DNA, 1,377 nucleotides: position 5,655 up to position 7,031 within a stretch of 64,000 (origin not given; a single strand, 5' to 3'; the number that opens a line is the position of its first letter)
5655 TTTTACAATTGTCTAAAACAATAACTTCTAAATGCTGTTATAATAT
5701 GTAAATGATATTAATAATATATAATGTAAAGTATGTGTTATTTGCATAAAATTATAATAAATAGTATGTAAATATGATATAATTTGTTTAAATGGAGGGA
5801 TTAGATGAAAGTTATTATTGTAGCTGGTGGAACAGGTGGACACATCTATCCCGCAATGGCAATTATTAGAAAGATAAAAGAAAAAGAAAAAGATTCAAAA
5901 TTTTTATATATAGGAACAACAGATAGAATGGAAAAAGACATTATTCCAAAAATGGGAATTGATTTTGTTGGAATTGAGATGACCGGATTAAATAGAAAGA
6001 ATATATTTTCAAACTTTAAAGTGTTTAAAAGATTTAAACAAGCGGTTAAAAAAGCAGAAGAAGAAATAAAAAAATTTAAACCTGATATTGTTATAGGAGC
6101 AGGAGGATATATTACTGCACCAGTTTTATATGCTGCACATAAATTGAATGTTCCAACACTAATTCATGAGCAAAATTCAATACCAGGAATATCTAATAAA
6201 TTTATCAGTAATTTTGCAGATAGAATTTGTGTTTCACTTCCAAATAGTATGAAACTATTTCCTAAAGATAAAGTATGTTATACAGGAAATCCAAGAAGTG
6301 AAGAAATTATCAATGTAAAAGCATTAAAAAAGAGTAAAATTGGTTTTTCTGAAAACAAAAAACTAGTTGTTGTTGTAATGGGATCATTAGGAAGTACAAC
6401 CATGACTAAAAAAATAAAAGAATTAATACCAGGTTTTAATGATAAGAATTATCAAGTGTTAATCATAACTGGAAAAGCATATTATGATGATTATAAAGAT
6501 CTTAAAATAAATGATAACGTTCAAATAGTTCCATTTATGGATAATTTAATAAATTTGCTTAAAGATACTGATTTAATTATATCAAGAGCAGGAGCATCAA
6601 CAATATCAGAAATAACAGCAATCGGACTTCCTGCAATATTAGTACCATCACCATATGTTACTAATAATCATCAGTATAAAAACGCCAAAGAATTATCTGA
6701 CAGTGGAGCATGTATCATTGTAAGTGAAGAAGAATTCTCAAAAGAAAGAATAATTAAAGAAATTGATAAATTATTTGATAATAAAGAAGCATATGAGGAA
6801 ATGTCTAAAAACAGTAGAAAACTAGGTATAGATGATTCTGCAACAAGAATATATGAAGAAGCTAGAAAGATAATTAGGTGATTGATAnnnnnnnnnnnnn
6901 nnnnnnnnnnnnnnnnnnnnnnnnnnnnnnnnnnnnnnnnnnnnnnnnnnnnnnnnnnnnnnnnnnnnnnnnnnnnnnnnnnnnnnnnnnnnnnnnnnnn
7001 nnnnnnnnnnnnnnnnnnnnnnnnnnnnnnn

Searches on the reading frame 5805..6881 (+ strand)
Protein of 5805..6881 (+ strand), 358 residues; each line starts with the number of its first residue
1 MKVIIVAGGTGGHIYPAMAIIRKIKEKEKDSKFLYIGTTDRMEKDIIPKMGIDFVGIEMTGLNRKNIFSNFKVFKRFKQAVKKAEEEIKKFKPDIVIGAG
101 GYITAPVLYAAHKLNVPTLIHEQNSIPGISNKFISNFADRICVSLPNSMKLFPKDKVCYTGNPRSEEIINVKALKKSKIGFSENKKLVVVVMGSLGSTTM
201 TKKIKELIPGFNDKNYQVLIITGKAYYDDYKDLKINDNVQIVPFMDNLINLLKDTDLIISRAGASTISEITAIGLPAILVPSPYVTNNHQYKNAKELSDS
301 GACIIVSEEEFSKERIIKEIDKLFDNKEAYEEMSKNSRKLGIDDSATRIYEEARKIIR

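Call 97: search_protein_families(library=pfam, proteins=[window:5805-6881:+], max_evalue=0.001)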
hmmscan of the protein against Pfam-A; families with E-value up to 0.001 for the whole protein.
window:5805-6881:+ (358 aa): 6 families
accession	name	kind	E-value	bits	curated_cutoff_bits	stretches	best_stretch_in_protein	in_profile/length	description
PF03033.26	Glyco_transf_28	-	5.9e-41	140.2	26.2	1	3-142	1-138/139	Glycosyltransferase family 28 N-terminal domain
PF04101.22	Glyco_tran_28_C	-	1.6e-40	139.3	22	1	188-346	2-163/166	Glycosyltransferase family 28 C-terminal domain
PF00534.26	Glycos_transf_1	-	8.2e-09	35.7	26.4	1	179-339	8-171/172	Glycosyl transferases group 1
PF02350.25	Epimerase_2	-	1.6e-07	30.9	30.6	1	153-351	143-344/347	UDP-N-acetylglucosamine 2-epimerase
PF06722.18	EryCIII-like_C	-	1.9e-05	25.1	31.7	1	234-336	28-124/145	Erythromycin biosynthesis protein CIII-like, C-terminal domain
PF00201.24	UDPGT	-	0.00046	19.6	19.5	1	182-332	272-414/499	UDP-glucoronosyl and UDP-glucosyl transferase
